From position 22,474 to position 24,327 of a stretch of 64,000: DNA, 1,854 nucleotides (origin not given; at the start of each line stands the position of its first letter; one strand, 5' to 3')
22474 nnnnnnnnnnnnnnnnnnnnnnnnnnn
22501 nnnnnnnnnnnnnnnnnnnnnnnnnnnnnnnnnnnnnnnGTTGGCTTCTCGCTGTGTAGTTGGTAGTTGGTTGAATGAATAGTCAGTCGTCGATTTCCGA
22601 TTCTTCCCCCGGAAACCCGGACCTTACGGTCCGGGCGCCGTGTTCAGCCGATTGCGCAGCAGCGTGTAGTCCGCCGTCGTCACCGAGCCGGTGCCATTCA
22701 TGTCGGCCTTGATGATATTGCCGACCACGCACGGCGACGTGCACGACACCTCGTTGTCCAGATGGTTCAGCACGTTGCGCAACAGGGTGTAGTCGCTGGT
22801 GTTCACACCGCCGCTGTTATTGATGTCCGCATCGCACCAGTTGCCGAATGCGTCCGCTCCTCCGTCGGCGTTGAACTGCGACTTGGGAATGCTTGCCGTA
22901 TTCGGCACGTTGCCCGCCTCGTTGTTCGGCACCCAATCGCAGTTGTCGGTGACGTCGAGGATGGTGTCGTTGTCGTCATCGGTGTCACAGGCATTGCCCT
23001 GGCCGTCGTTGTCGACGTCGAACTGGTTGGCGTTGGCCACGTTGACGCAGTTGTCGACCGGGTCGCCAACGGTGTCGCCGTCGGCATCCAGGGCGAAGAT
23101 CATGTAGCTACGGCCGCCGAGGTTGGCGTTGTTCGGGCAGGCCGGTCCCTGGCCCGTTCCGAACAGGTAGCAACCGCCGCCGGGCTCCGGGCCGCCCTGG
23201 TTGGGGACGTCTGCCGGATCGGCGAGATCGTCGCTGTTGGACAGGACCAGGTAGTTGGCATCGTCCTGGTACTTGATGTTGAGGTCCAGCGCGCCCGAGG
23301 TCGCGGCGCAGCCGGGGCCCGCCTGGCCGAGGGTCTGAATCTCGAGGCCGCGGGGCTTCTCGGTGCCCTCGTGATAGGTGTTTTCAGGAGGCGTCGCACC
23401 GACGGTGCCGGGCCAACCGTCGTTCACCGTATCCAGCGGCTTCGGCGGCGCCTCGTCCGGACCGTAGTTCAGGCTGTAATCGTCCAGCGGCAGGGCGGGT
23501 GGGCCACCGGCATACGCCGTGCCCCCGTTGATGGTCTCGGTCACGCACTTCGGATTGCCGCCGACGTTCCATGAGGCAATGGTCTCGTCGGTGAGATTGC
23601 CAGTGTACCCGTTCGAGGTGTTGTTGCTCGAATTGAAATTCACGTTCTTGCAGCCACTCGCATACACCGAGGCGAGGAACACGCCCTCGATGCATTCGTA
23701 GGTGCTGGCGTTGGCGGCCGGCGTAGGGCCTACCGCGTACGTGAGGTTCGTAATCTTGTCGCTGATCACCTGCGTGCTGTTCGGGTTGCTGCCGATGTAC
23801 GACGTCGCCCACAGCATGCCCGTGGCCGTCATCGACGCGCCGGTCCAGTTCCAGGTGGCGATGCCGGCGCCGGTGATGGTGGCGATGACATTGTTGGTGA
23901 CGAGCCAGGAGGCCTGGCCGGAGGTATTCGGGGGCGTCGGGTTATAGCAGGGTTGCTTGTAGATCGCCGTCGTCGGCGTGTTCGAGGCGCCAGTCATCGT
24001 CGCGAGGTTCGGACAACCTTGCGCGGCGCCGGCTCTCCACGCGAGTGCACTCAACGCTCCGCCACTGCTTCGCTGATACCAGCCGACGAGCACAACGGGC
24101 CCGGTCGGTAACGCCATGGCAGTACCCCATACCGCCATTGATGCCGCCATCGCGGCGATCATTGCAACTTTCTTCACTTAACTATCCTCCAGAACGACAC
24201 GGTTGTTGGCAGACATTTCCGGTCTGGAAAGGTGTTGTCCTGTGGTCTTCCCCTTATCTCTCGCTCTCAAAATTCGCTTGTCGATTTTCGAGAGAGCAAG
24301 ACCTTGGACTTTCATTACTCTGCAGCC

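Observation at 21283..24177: Putative cohesin-dockerin surface-tethering module in a Gram-negative: two PEP-CTERM-anchored cohesin-like proteins next to a dockerin protein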

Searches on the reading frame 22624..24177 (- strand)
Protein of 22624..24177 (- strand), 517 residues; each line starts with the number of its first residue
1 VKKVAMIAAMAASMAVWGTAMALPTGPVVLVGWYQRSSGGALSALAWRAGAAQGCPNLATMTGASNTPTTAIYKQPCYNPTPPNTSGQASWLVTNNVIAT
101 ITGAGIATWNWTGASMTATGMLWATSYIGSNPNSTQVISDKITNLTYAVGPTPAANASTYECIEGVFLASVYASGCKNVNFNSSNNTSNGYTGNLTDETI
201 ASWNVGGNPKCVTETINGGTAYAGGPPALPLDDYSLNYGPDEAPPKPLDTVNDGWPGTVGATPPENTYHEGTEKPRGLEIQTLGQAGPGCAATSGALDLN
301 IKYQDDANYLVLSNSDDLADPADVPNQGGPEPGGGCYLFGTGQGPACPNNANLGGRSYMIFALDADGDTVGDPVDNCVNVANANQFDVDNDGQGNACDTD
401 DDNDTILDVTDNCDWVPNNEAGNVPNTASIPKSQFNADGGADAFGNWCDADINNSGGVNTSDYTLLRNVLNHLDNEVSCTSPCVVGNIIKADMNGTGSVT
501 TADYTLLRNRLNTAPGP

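Call 3: search_protein_families(library=pfam, proteins=[window:22624-24177:-], max_evalue=1)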
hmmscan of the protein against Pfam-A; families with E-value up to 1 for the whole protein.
window:22624-24177:- (517 aa): 2 families
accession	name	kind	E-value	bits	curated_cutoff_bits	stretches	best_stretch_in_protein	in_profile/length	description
PF00404.24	Dockerin_1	-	8.4e-08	32.7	22.9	1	451-512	3-57/57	Dockerin type I domain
PF02412.23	TSP_3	-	2.5e-07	30.7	25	2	387-418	2-33/36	Thrombospondin type 3 repeat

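Call 4: search_protein_families(library=ncbifam, proteins=[window:22624-24177:-], max_evalue=1)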
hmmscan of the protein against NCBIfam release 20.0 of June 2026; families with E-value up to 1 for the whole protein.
window:22624-24177:- (517 aa): 3 families
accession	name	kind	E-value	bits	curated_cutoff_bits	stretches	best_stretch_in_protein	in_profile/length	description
NF047638.1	throspo3_MtsC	equivalog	2.2e-16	59.8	350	1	363-465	88-175/428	cell-cell cohesion MYXO-CTERM protein MtsC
NF033763.1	exchanger_TraB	exception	0.061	11.3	700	1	363-422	322-374/522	outer membrane exchange protein TraB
NF045500.1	Omp28_seleno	equivalog_domain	0.063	12.6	200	1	363-408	273-318/377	Omp28-related selenoprotein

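Call 40: find_homologous_proteins(query=window:22624-24177:-, max_evalue=0.001)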
Query window:22624-24177:- (517 aa): 88 proteins with E <= 0.001 among 8000 candidates.
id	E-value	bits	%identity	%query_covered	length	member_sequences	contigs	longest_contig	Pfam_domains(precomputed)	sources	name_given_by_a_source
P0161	0.0e+0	1179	100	100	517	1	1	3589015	PF02412.24,PF00404.25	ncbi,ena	-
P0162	6.9e-185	634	61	100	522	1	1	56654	PF02412.24,PF00404.25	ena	-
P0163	6.5e-175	601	59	93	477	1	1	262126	PF02412.24,PF00404.25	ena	-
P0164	5.1e-76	274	40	99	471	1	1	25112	PF02412.24,PF00404.25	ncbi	ncbi:MAG: thrombospondin type 3 repeat-containing protein [Gammaproteobacteria bacterium]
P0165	3.8e-70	255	44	70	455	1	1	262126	PF02412.24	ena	-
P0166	9.6e-69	250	35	99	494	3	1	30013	PF02412.24,PF00404.25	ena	-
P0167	1.2e-68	250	50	48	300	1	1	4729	PF02412.24,PF00404.25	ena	-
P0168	3.3e-66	242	35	97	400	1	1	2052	PF00404.25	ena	-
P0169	3.5e-66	242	35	100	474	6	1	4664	PF02412.24,PF00404.25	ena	-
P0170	1.4e-65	240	40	95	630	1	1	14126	PF02412.24,PF00404.25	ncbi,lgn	ncbi:MAG: thrombospondin type 3 repeat-containing protein [Gammaproteobacteria bacterium]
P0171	9.9e-63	231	34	100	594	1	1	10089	PF02412.24,PF13948.12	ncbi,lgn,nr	ncbi:MAG: myxococcus cysteine-rich repeat containing protein [Gammaproteobacteria bacterium]|nr:myxo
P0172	1.5e-62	230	35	100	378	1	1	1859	PF02412.24,PF00404.25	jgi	jgi:hypothetical protein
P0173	1.5e-62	230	36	100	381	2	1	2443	PF02412.24,PF00404.25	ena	-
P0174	1.5e-59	220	34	100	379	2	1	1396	PF02412.24,PF00404.25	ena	-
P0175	2.6e-59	219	34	100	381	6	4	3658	PF02412.24,PF00404.25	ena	-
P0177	5.5e-55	205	46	43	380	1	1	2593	PF02412.24,PF00404.25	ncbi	-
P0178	7.0e-54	201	33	100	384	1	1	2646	PF02412.24,PF00404.25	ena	-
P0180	4.8e-50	189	36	90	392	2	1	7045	PF02412.24,PF00404.25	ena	-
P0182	4.0e-42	163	34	91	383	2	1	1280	PF02412.24,PF00404.25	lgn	-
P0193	2.2e-21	94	55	23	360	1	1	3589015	PF00404.25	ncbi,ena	-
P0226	4.5e-10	57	39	19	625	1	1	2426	PF02412.24,PF00404.25,PF06119.20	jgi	jgi:hypothetical protein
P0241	5.9e-6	43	44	19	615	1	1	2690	PF02412.24,PF00404.25,PF18884.6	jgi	jgi:hypothetical protein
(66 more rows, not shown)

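Call 41: find_encoding_contigs(protein=P0162, flank=10000, max_places=2)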
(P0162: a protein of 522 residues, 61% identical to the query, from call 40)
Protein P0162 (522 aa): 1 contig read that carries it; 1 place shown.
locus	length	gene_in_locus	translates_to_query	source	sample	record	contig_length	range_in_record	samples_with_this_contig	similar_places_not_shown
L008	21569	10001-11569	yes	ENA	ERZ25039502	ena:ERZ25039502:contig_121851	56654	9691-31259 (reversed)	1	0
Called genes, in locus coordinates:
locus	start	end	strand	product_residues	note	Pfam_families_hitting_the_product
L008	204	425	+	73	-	PF01039:Carboxyl_trans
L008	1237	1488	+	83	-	PF01039:Carboxyl_trans (weak)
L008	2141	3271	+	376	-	PF02786:CPSase_L_D2, PF02785:Biotin_carb_C, PF00364:Biotin_lipoyl, PF25917:BSH_RND (weak), PF25973:BSH_CzcB (faint)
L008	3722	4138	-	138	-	-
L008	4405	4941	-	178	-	PF00593:TonB_dep_Rec_b-barrel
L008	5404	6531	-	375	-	PF07715:Plug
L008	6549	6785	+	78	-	-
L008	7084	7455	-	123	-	PF17963:Big_9 (weak)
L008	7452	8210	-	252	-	PF17963:Big_9, PF17892:Cadherin_5 (faint), PF17963:Big_9 (weak)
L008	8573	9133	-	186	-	-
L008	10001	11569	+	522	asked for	PF02412:TSP_3 (weak), PF00404:Dockerin_1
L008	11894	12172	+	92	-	-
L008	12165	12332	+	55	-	-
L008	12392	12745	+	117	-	-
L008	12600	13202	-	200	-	-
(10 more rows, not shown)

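Call 42: find_encoding_contigs(protein=P0163, flank=10000, max_places=2)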
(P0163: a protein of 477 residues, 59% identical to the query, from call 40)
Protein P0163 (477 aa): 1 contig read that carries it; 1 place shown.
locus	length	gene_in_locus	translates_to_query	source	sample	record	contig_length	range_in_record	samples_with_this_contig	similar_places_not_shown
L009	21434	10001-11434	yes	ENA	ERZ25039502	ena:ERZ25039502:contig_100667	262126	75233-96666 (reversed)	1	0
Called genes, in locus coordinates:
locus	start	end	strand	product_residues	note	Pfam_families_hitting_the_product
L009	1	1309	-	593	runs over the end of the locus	PF01578:Cytochrom_C_asm, PF16327:CcmF_C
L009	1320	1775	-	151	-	PF03100:CcmE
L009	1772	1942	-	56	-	PF04995:CcmD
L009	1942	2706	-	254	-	PF01578:Cytochrom_C_asm, PF27518:CcmC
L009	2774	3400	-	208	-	PF03379:CcmB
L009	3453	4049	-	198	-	PF00005:ABC_tran, PF13304:AAA_21 (faint)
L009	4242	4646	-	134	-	-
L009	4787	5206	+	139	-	PF16697:Yop-YscD_cpl, PF00498:FHA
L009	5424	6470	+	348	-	-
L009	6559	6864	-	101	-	-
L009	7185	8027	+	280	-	PF17963:Big_9, PF17803:Cadherin_4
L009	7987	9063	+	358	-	PF17963:Big_9, PF17803:Cadherin_4, PF17892:Cadherin_5 (weak), PF17963:Big_9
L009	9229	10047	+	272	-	PF07603:Lcl_C (weak)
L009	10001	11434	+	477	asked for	PF02412:TSP_3 (weak), PF00404:Dockerin_1 (weak)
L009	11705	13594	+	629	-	PF00404:Dockerin_1 (weak)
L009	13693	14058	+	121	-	PF02412:TSP_3 (weak), PF00404:Dockerin_1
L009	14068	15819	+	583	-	PF17963:Big_9, PF00404:Dockerin_1 (weak)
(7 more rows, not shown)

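Call 43: find_encoding_contigs(protein=P0164, flank=10000, max_places=2)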
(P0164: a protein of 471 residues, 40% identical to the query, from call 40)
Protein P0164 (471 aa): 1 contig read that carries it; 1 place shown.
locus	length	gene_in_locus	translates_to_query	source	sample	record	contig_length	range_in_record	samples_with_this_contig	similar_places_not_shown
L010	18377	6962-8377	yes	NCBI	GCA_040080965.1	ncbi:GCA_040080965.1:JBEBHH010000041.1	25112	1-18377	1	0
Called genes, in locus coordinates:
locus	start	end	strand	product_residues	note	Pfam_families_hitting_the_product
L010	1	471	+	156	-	PF05359:DUF748 (weak), PF00691:OmpA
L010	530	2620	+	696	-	PF17963:Big_9, PF17892:Cadherin_5 (weak)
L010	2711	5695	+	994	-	PF07715:Plug, PF00593:TonB_dep_Rec_b-barrel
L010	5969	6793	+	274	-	-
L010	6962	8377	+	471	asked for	PF02412:TSP_3, PF00404:Dockerin_1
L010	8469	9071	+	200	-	-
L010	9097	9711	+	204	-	-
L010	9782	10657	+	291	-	PF04228:Zn_peptidase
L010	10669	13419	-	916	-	PF01979:Amidohydro_1, PF07969:Amidohydro_3, PF01979:Amidohydro_1, PF07969:Amidohydro_3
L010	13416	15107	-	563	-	PF01979:Amidohydro_1, PF07969:Amidohydro_3 (weak)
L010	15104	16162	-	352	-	PF26549:Tricorn_N, PF07676:PD40 (weak), PF26549:Tricorn_N, PF07676:PD40 (weak)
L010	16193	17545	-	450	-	PF07969:Amidohydro_3 (faint), PF01979:Amidohydro_1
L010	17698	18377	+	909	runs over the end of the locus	PF17900:Peptidase_M1_N, PF01433:Peptidase_M1, PF11838:ERAP1_C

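Call 49: find_related_loci(query=A4, collection=genome_contigs, flank=10000)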
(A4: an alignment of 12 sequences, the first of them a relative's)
Query A4 (517 aa) in genome_contigs; peptide patterns used: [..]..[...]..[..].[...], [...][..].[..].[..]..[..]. (x = any residue, [..] = any of these).
500 stretches matched a pattern; 426 encode a relative of the query (tblastn E <= 1e-3); the best 80 are kept; 73 distinct loci.
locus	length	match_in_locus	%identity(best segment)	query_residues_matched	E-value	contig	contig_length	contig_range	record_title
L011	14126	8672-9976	40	27-517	5e-87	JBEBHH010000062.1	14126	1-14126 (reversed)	MAG: Gammaproteobacteria bacterium isolate ATF_17 NODE_1990_length_14126_cov_7.852713, whole genome shotgun sequence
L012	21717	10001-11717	44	355-517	2e-30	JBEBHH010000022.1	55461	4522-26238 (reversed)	MAG: Gammaproteobacteria bacterium isolate ATF_17 NODE_139_length_55461_cov_7.413063, whole genome shotgun sequence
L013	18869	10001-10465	42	364-517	2e-28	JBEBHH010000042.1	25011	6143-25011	MAG: Gammaproteobacteria bacterium isolate ATF_17 NODE_684_length_25011_cov_7.978123, whole genome shotgun sequence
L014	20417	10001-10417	45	349-517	6e-28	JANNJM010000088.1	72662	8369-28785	MAG: Gammaproteobacteria bacterium isolate SOY_4_C_metabat_98 SOY_4_C_k141_253642, whole genome shotgun sequence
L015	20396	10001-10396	44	364-517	6e-27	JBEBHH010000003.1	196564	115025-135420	MAG: Gammaproteobacteria bacterium isolate ATF_17 NODE_6_length_196564_cov_8.010536, whole genome shotgun sequence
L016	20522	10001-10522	35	1-218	7e-24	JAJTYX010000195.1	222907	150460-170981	MAG: Gammaproteobacteria bacterium isolate DTUPRO9 195-Genome51, whole genome shotgun sequence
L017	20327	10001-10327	45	400-517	5e-23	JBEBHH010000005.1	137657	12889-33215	MAG: Gammaproteobacteria bacterium isolate ATF_17 NODE_14_length_137657_cov_8.607278, whole genome shotgun sequence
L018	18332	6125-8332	40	6-517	7e-92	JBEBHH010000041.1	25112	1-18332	MAG: Gammaproteobacteria bacterium isolate ATF_17 NODE_677_length_25112_cov_7.580098, whole genome shotgun sequence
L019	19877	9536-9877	45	357-517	2e-21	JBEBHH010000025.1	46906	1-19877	MAG: Gammaproteobacteria bacterium isolate ATF_17 NODE_192_length_46906_cov_8.498280, whole genome shotgun sequence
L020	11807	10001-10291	46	398-517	7e-20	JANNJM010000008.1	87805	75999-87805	MAG: Gammaproteobacteria bacterium isolate SOY_4_C_metabat_98 SOY_4_C_k141_152891, whole genome shotgun sequence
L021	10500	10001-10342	41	364-514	1e-19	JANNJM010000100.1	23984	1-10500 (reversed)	MAG: Gammaproteobacteria bacterium isolate SOY_4_C_metabat_98 SOY_4_C_k141_3978708, whole genome shotgun sequence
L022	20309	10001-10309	47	399-517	9e-20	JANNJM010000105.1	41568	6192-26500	MAG: Gammaproteobacteria bacterium isolate SOY_4_C_metabat_98 SOY_4_C_k141_2989408, whole genome shotgun sequence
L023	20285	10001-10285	46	400-517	2e-18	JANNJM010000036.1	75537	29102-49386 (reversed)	MAG: Gammaproteobacteria bacterium isolate SOY_4_C_metabat_98 SOY_4_C_k141_2474731, whole genome shotgun sequence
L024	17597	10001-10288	46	399-517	7e-19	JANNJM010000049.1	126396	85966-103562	MAG: Gammaproteobacteria bacterium isolate SOY_4_C_metabat_98 SOY_4_C_k141_1780063, whole genome shotgun sequence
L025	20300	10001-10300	44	395-517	3e-18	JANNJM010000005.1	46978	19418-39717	MAG: Gammaproteobacteria bacterium isolate SOY_4_C_metabat_98 SOY_4_C_k141_1717350, whole genome shotgun sequence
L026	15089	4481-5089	35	296-517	5e-18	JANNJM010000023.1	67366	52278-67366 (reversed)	MAG: Gammaproteobacteria bacterium isolate SOY_4_C_metabat_98 SOY_4_C_k141_1591658, whole genome shotgun sequence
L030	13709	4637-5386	36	363-517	4e-17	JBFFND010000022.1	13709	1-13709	MAG: Gammaproteobacteria bacterium isolate Mix_mud18.2022.04.64 k141_2655003_length_13709_cov_7.0000, whole genome shotg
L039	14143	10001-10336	37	364-517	3e-16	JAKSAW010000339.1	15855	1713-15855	MAG: Pseudomonadales bacterium isolate MAG.120 k141_656168, whole genome shotgun sequence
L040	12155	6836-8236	35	1-517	1e-76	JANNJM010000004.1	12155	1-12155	MAG: Gammaproteobacteria bacterium isolate SOY_4_C_metabat_98 SOY_4_C_k141_3853825, whole genome shotgun sequence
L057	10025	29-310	40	359-517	8e-13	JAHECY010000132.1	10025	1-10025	MAG: Gammaproteobacteria bacterium isolate Ww183 NODE_16053_length_10025_cov_2.524536, whole genome shotgun sequence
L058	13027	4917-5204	35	364-517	1e-12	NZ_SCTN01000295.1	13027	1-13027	MAG: Aquabacterium sp. isolate FW301_bin.9 FW301_bin.9-34429, whole genome shotgun sequence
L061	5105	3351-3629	37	364-517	1e-12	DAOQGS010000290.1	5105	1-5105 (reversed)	MAG TPA_asm: Cellvibrionaceae bacterium isolate AMR_MDS_0672 NODE_8471_length_5105_cov_3.865347, whole genome shotgun se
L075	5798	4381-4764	37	364-517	5e-11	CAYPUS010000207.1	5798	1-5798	MAG TPA_asm: uncultured Aquabacterium sp. isolate SRP344714_co2_371 genome assembly, contig: NODE_36267_length_5798_cov_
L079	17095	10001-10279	37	360-517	6e-11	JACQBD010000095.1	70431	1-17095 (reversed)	MAG: Gammaproteobacteria bacterium isolate NC_groundwater_933_Pr1_S-0.2um_54_18 Montesol18-Sp2_coassembly_scaffold_59678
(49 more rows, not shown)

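Call 62: search_protein_families(library=ncbifam, proteins=[L010:530-2620:+, L010:5969-6793:+], max_evalue=10)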
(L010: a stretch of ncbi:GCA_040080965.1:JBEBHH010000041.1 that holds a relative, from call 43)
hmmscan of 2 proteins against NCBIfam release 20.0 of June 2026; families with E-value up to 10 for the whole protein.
L010:530-2620:+ (696 aa): 1 family
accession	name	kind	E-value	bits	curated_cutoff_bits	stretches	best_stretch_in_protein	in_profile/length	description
NF012211.1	tand_rpt_95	domain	1.4e-19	69.8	90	4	589-649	27-86/98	tandem-95 repeat protein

L010:5969-6793:+ (274 aa): 9 families
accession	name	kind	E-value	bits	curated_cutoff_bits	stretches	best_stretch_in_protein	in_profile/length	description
TIGR03370.1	VPLPA-CTERM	domain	0.00053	19.9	25.35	1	249-272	1-24/25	VPLPA-CTERM sorting domain-containing protein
NF033554.9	floc_PepA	equivalog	0.00071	19.5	80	1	7-272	4-260/261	flocculation-associated PEP-CTERM protein PepA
NF038129.1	PEP_NF038129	equivalog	0.0015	18.4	65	1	229-272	149-194/194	NF038129 family PEP-CTERM protein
NF038124.1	PEP_CTERM_TLD_A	exception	0.0016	18.1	100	1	199-272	163-234/235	PEP_CTERM-anchored TLD domain-containing protein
NF041538.1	PEP_EDSA_1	subfamily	0.0061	16.2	100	1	247-272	283-307/307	EDSAP-1 family PEP-CTERM protein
NF046088.1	anchor_EppA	equivalog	0.05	14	90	1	245-272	29-57/58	EPS-associated small membrane protein EppA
TIGR02595.1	PEP_CTERM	domain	0.16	12.8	16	1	249-272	1-24/24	PEP-CTERM sorting domain-containing protein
NF041927.1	Xrt_dep_XDP1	equivalog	0.61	10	125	1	247-272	217-242/242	exosortase-dependent surface protein XDP1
TIGR04174.1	IPTL_CTERM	subfamily_domain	0.77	10.1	20.5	1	253-272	7-26/27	IPTL-CTERM sorting domain-containing protein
